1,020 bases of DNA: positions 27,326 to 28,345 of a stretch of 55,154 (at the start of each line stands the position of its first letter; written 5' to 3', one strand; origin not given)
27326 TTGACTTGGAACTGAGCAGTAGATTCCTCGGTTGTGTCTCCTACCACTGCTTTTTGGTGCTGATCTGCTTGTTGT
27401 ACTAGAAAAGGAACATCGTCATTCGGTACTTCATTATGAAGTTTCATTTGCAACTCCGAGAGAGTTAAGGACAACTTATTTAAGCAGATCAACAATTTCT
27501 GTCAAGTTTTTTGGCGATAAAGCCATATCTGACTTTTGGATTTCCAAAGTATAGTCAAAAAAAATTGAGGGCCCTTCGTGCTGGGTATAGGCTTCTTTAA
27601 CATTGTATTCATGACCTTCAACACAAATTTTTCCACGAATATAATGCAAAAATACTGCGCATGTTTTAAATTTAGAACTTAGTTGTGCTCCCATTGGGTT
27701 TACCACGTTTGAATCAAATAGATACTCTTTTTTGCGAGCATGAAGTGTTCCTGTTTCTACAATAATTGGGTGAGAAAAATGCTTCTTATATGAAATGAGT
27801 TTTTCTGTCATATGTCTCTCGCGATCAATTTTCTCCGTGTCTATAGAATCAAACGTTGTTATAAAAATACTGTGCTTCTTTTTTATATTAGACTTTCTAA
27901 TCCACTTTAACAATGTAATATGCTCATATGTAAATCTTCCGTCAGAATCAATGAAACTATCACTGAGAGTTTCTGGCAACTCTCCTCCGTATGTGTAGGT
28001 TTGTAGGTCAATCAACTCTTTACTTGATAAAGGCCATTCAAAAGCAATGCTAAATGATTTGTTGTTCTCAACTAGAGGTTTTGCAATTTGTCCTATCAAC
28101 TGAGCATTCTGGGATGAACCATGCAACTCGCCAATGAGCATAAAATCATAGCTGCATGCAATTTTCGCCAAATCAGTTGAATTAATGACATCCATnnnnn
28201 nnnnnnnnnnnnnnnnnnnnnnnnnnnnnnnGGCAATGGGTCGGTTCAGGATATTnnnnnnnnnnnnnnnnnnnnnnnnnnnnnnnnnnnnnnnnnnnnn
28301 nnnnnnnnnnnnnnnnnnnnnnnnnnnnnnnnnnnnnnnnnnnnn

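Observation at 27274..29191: Candidate graspetide (omega-ester RiPP) operon: MdnC-type ATP-grasp, EreA/Tiki-like protein, 57-aa precursor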

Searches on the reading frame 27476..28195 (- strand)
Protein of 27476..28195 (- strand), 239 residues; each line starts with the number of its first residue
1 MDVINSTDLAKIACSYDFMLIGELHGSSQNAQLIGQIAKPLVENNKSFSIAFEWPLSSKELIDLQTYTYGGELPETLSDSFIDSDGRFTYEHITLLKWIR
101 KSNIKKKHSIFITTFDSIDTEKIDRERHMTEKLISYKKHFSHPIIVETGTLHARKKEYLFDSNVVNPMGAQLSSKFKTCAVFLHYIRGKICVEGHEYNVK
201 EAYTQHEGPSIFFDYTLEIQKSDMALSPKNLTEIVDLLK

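Call 4: search_protein_families(library=pfam, proteins=[window:27476-28195:-], max_evalue=1)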
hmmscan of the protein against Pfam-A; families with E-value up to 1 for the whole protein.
window:27476-28195:- (239 aa): 1 family
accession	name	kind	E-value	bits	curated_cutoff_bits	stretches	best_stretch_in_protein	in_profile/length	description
PF04187.18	Cofac_haem_bdg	-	0.018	15.5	27.7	0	15-54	7-47/213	Haem-binding uptake, Tiki superfamily, ChaN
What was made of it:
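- On Erythromycin esterase family proper (EreA/B/C) or Pfam Cofac_haem_bdg (ChaN): Cofac_haem_bdg scores 15.5 bits against a cutoff of 27.7 (call 4).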

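Call 5: search_protein_families(library=ncbifam, proteins=[window:27476-28195:-], max_evalue=1)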
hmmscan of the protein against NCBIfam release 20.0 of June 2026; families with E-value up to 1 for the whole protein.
window:27476-28195:- (239 aa): 0 families

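Call 21: find_homologous_proteins(query=window:27476-28195:-, max_evalue=0.001)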
Query window:27476-28195:- (239 aa): 7 proteins with E <= 0.001 among 713 candidates.
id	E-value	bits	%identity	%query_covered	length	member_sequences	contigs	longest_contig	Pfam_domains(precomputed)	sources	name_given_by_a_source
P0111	2.0e-156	536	100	100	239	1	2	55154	-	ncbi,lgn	-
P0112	1.2e-58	216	46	98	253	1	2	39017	PF04187.19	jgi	jgi:hypothetical protein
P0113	1.9e-35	140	38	100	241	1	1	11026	-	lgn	-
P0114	3.9e-15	74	31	79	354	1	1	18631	-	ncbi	-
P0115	5.4e-15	74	30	79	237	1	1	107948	PF04187.19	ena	-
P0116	6.0e-13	67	29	79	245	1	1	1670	-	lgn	-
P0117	6.0e-12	64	26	86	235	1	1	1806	-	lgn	-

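Call 35: find_homologous_proteins(query=A2, max_evalue=0.001)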
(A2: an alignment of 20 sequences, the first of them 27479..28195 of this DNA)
Query A2 (20 sequences) (239 aa, profile of the alignment): 55 proteins with E <= 0.001 among 5134 candidates.
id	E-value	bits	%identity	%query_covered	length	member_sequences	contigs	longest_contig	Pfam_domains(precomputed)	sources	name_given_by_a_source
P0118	7.2e-87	309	44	93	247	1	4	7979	-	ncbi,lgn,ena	-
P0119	4.7e-85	303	41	100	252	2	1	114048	PF04187.19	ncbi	ncbi:MAG: hypothetical protein AAB442_03000 [Patescibacteria group bacterium]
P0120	4.6e-83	296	43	97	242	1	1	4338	-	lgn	-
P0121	4.7e-83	296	45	97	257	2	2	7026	PF04187.19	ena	-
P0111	1.8e-82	294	100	100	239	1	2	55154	-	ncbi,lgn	-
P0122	4.9e-81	290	44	93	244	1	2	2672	-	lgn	-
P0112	1.5e-80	288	46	98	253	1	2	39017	PF04187.19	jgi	jgi:hypothetical protein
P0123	2.6e-79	284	42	96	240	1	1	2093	-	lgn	-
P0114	1.6e-78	281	31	79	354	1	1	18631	-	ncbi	-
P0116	1.3e-77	278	29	79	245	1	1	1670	-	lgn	-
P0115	3.3e-77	277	30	79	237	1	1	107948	PF04187.19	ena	-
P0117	1.5e-72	262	26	86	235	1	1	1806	-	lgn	-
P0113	1.6e-71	259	38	100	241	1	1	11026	-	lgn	-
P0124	1.4e-43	167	22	58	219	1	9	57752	-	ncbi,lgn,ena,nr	ncbi:MAG: hypothetical protein M1320_00250 [Patescibacteria group bacterium]|nr:hypothetical protein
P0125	1.6e-41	160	26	85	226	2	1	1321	PF04187.19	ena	-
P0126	1.2e-40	157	30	61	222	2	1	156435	PF04187.19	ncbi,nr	ncbi:MAG TPA: hypothetical protein VJB94_02690 [Candidatus Nanoarchaeia archaeon]|nr:hypothetical pr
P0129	2.3e-39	153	27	85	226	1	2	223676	-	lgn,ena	-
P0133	6.2e-38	148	27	80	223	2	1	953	-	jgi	jgi:uncharacterized iron-regulated protein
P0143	3.7e-19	87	26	57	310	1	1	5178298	PF04187.19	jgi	jgi:hypothetical protein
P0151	1.8e-15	75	26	84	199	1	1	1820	-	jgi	jgi:uncharacterized iron-regulated protein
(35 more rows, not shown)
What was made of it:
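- A source annotation names two homologues (P0133, P0151) 'iron-regulated protein' (call 35).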

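Call 38: search_solved_structures(query=A3, max_evalue=10, show_alignments=2)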
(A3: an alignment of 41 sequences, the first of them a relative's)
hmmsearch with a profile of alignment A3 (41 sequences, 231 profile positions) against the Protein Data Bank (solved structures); distinct sequences matched with E-value up to 10: 4.
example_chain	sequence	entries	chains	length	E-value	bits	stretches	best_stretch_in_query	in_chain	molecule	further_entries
2rad_A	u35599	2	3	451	3.7e-10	42.9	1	6-145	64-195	Succinoglycan biosynthesis protein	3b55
6a8j_A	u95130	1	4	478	0.046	16.5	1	14-77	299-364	RTX toxin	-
5w6l_A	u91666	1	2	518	0.053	16.3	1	14-77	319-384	RTX repeat-containing cytotoxin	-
5t09_A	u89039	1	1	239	0.66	12.7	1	10-120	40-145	Type III secretion system effector HopBA1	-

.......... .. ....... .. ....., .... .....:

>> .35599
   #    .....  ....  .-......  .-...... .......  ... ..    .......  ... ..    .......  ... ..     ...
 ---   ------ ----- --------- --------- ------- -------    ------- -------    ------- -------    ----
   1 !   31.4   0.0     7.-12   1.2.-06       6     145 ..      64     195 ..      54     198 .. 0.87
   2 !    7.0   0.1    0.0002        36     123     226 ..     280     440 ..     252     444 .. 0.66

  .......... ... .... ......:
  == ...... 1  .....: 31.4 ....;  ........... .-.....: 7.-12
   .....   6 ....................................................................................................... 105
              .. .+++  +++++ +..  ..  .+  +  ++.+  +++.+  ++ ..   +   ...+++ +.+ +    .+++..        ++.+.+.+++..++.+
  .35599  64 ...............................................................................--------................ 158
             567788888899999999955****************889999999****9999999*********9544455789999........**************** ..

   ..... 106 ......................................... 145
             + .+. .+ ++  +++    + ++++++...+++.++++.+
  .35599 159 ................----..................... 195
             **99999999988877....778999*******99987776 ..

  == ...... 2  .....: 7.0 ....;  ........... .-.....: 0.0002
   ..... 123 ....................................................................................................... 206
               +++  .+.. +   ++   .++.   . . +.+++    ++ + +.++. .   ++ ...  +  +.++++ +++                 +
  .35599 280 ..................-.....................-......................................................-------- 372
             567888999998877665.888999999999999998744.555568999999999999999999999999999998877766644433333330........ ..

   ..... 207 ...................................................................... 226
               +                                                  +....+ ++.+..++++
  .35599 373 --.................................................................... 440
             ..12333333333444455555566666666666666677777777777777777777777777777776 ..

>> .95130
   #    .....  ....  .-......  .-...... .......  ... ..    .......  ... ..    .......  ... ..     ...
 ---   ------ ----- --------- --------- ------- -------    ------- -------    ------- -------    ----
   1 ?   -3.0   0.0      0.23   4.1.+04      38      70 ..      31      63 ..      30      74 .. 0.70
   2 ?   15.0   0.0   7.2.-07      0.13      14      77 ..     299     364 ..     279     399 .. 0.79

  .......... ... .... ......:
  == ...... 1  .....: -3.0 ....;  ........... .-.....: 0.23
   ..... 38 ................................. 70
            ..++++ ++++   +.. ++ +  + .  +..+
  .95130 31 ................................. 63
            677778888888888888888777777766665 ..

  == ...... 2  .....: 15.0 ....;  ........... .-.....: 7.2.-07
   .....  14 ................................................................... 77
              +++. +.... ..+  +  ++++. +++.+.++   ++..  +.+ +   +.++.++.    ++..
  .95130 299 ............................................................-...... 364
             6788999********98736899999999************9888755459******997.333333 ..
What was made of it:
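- On EreA/ChaN/Tiki/TraB superfamily (middle protein): They align with GEaTHG, LEE and NGH of 2rad (call 38).
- These positions align with the corresponding residues of the Ere-family protein BcR135 (call 38).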

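Call 46: predict_structure(alignment_id=A3)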
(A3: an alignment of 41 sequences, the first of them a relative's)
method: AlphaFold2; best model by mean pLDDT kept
length: 239 residues; sequences in the alignment: 41
mean_pLDDT: 95.1   pTM: 0.92
mean pLDDT of the five models: 95.1, 94.2, 93.8, 93.7, 93.3
residues with pLDDT >= 90: 214; 70-90: 23; 50-70: 2; < 50: 0
segments of 3 or more residues with pLDDT < 50: none
pLDDT, mean of each block of 10 residues (from residue 1): 87 98 98 97 96 96 97 93 93 98 96 90 88 97 98 95 96 98 98 95 89 96 97 96
secondary structure, 60 per line:
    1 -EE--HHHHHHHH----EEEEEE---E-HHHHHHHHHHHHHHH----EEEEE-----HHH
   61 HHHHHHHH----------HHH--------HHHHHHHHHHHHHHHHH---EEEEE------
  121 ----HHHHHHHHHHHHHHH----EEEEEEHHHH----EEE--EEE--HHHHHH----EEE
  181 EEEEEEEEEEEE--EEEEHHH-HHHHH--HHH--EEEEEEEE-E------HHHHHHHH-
elements in order: H6-13 E18-23 H29-43 E48-52 H58-68 H90-106 E110-114 H125-139 E144-149 H150-153 E158-160 E163-165 H168-173 E178-192 E195-198 H203-207 E215-222 H231-238
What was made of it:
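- On EreA/ChaN/Tiki/TraB superfamily (middle protein): AF2 pLDDT 95 (call 46).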

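Call 51: fold_search(model_id=the predicted structure, library=pdb)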
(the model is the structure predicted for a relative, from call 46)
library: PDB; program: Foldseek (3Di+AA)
matches with E <= 10: 1453; with E <= 0.001: 6
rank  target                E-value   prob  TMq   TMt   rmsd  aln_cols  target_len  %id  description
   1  2rad_A                9.8e-06  1.00  0.67  0.42   6.8       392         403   13  Crystal structure of the succinoglycan biosynthesis protein. Northeast structural Genomics Consortium target BcR135 (released 2007-10-02)
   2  2rad_B                1.6e-05  1.00  0.65  0.41   6.1       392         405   12  Crystal structure of the succinoglycan biosynthesis protein. Northeast structural Genomics Consortium target BcR135 (released 2007-10-02)
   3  2g5g                  1.8e-05  1.00  0.45  0.43   7.3       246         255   15  Cofacial heme binding to ChaN of Campylobacter jejuni (released 2006-10-03)
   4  3b55                  2.6e-05  1.00  0.70  0.43   5.8       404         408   13  Crystal structure of the Q81BN2_BACCR protein from Bacillus cereus. NESG target BcR135 (released 2007-11-06)
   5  2qgm                  1.4e-04  1.00  0.67  0.43   6.1       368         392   12  Crystal structure of succinoglycan biosynthesis protein at the resolution 1.7 A. Northeast Structural Genomics Consortiu (released 2007-07-24)
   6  6xcq                  4.1e-04  1.00  0.55  0.34   5.8       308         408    9  Erythromycin esterase EreC, mutant H289N in its closed conformation (released 2021-02-17)
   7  6a8j_C                1.5e-03  1.00  0.50  0.27   5.5       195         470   11  Crystal structure of bacterial protein toxins (released 2018-10-10)
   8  6a7h_A                1.8e-03  1.00  0.49  0.26   5.5       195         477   11  Bacterial protein toxins (released 2018-10-10)
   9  6a7h_C                2.3e-03  1.00  0.54  0.29   3.7       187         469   14  Bacterial protein toxins (released 2018-10-10)
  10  5t09                  3.3e-03  0.99  0.45  0.49   7.5       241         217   10  The structure of the type III effector HopBA1 (released 2017-02-01)
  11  8zn5_I                3.8e-03  0.66  0.29  0.17  13.0       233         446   14  Crystal Structure of Designed Clock Protein KaiC (released 2025-04-16)
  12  5w6l_B                4.8e-03  0.99  0.46  0.24  10.8       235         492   11  Crystal Structure of RRSP, a MARTX Toxin Effector Domain from Vibrio vulnificus CMCP6 (released 2018-06-27)
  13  5w6l_A                5.4e-03  0.99  0.47  0.25  10.8       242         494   11  Crystal Structure of RRSP, a MARTX Toxin Effector Domain from Vibrio vulnificus CMCP6 (released 2018-06-27)
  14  8zn5_D                6.5e-03  0.69  0.30  0.18  12.5       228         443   12  Crystal Structure of Designed Clock Protein KaiC (released 2025-04-16)
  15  8zn5_E                7.8e-03  0.82  0.32  0.19  10.7       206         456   13  Crystal Structure of Designed Clock Protein KaiC (released 2025-04-16)
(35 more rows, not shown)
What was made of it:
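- On EreA/ChaN/Tiki/TraB superfamily (middle protein): Foldseek top hits: BcR135/136, ChaN, EreC, RRSP, HopBA1, all with probability 0.99 or higher (call 51).
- Closest known: Erythromycin esterase / ChaN / Tiki / TraB-PrgY / RRSP / HopBA1 superfamily. Same: The predicted fold matches (calls 38, 51).
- The fold matches Ere-family proteins, ChaN, RRSP and HopBA1 (call 51). The closest structural relatives are Ere-family proteins, including the macrolactone esterase EreC (calls 38, 51). The middle protein resembles ChaN (2g5g) (call 51).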

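Call 59: find_encoding_contigs(protein=P0124, flank=3500, max_places=1)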
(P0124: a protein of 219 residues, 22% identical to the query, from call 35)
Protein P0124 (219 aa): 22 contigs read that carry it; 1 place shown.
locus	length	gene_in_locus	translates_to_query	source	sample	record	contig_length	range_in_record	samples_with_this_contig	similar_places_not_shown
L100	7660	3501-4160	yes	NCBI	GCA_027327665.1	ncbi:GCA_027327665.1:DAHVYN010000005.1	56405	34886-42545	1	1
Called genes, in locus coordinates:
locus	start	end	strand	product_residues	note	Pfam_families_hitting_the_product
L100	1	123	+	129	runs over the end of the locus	PF02452:PemK_toxin (weak)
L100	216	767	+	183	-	PF01931:NTPase_I-T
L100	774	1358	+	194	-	-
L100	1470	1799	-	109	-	-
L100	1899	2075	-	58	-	-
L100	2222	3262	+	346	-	PF21068:ATPgraspMvdD, PF08443:RimK (weak)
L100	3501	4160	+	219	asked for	-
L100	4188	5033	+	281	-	PF03572:Peptidase_S41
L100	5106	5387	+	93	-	-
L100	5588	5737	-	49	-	-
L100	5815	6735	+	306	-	PF18962:Por_Secre_tail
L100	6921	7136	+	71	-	-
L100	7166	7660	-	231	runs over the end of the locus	-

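Call 60: find_encoding_contigs(protein=P0126, flank=3500, max_places=1)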
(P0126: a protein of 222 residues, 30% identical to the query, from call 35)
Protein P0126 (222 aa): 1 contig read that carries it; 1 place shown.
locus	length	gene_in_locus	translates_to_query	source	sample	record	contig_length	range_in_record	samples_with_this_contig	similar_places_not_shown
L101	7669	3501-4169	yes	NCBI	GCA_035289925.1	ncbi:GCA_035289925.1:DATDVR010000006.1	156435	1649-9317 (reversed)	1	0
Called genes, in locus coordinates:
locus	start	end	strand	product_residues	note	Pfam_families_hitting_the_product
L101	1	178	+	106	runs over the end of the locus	-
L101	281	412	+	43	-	-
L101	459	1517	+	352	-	PF04055:Radical_SAM, PF13186:SPASM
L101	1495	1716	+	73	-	-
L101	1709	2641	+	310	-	PF01728:FtsJ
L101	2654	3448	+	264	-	PF10026:DUF2268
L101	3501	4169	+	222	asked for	PF04187:Cofac_haem_bdg (faint)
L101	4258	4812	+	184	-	PF00300:His_Phos_1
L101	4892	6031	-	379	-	PF07690:MFS_1, PF12832:MFS_1_like (weak), PF07690:MFS_1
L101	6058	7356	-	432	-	PF04055:Radical_SAM, PF13353:Fer4_12 (weak)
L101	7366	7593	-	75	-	-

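Call 61: find_encoding_contigs(protein=P0129, flank=3500, max_places=1)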
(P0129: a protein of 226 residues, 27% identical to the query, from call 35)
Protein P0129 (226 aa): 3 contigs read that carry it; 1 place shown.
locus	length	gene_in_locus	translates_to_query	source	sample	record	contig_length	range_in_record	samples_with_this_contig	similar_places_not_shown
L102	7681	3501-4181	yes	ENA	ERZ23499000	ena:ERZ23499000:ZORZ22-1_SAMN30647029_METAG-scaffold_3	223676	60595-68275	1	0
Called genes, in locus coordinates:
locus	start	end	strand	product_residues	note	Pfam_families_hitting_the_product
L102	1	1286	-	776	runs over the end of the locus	-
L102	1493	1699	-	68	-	PF13412:HTH_24 (weak)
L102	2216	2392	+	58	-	-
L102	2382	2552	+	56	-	-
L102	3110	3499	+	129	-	-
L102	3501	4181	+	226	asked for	-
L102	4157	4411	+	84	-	-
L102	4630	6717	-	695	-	-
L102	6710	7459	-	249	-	-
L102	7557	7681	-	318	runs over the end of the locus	PF01636:APH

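Call 62: find_encoding_contigs(protein=P0143, flank=3500, max_places=1)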
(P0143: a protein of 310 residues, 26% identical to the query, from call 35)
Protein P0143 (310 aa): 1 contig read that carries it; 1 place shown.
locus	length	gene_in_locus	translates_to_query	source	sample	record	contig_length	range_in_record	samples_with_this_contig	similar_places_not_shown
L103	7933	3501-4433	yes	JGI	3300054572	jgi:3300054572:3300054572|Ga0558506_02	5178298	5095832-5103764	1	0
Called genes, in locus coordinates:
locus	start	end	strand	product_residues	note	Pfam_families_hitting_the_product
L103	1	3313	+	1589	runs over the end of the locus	PF13574:Reprolysin_2, PF13582:Reprolysin_3, PF13583:Reprolysin_4, PF13688:Reprolysin_5, PF18911:PKD_4 (faint), PF22352:K319L-like_PKD (faint), PF03160:Calx-beta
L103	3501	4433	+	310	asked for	PF04187:Cofac_haem_bdg (faint)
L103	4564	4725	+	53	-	-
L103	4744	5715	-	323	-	-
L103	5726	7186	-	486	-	PF13884:Peptidase_S74 (weak)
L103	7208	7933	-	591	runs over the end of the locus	PF01839:FG-GAP (faint), PF13517:FG-GAP_3, PF07593:UnbV_ASPIC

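Call 66: search_protein_families(library=padloc, proteins=[window:27476-28195:-], max_evalue=0.01)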
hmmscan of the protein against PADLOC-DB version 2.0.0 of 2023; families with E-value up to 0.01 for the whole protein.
window:27476-28195:- (239 aa): 0 families

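Call 78: search_protein_representatives(alignment_id=A3)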
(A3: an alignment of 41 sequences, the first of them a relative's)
Query: 41 sequences, 231 profile positions. Proteins with E-value up to 0.001 (for the whole library): 4594; up to 1e-10: 2680; up to 1e-30: 805. The best 150 are listed.
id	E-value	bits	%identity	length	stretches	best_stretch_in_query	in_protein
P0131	2.9e-72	259.3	-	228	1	4-229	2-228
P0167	6.6e-67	241.8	-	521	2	10-230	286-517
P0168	2.4e-65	236.7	-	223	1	6-227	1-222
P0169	6.7e-62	225.4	-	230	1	6-229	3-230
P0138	2.6e-61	223.5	-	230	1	7-228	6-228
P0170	4.3e-60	219.5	-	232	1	7-229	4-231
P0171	1.4e-59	217.8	-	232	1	7-230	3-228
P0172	8.1e-59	215.3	-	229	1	8-229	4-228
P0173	1.3e-58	214.6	-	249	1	9-228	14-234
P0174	1.9e-58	214.1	-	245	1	5-230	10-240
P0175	2.9e-58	213.5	-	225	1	10-226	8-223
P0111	3.8e-58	213.1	-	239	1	8-229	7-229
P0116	5.0e-58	212.7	-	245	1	4-230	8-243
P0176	7.7e-58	212.1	-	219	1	8-229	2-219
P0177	3.1e-57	210.1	-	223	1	9-228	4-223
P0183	4.5e-54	199.8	-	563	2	15-229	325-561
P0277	1.8e-39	152.0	-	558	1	18-227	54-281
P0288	3.4e-39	151.1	-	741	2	19-200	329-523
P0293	3.9e-39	150.9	-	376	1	10-229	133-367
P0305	9.1e-39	149.7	-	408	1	7-228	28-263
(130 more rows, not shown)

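Call 79: search_protein_families(library=ncbifam, proteins=[P0167, P0183, P0288, P0277, P0293, P0305], max_evalue=0.001)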
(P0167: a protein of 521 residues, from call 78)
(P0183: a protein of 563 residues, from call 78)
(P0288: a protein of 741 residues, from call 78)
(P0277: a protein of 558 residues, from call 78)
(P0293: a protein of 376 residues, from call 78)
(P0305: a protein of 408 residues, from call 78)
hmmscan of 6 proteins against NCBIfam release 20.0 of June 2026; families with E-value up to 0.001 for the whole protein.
P0167 (521 aa): 1 family
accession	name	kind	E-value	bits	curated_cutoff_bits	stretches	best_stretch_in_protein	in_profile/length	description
NF000208.1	EreA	exception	0.00083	18.3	750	0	406-474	249-320/408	EreA family erythromycin esterase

P0183 (563 aa): 0 families

P0288 (741 aa): 0 families

P0277 (558 aa): 1 family
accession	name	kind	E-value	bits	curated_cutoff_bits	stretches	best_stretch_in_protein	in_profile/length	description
NF047558.1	TPR_END_plus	domain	1.3e-12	47.4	32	1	333-385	2-54/56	TPR end-of-group domain-containing protein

P0293 (376 aa): 0 families

P0305 (408 aa): 0 families
